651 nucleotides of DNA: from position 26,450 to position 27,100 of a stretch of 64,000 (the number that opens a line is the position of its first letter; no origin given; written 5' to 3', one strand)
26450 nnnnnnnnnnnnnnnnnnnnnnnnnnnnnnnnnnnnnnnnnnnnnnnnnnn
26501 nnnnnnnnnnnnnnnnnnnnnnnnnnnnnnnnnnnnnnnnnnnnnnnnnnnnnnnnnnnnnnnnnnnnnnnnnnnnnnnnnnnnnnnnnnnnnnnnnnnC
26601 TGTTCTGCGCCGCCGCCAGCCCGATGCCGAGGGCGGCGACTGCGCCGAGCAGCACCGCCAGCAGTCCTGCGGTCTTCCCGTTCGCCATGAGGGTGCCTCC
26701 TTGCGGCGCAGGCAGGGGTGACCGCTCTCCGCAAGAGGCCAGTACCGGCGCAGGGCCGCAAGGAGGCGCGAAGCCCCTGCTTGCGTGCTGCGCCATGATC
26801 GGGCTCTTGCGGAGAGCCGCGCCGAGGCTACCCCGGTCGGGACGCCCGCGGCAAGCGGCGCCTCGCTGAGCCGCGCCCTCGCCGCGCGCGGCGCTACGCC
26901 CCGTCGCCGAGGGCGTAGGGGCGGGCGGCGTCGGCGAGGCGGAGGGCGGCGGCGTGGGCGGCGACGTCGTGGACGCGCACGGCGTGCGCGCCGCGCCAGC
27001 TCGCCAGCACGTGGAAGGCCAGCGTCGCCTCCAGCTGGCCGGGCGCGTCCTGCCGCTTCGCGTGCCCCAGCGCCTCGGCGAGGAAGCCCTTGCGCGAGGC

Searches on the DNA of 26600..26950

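Call 66: search_rna_families(source=window, start=26600, end=26950, threshold=evalue, max_evalue=1)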
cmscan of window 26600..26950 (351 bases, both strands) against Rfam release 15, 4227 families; matches with E-value up to 1: 1.
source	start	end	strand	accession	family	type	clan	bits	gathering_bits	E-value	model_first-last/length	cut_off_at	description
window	26725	26816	-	RF00926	MIR1151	Gene; miRNA;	-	23.5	90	0.23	1-110/110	no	MIR1151 microRNA precursor family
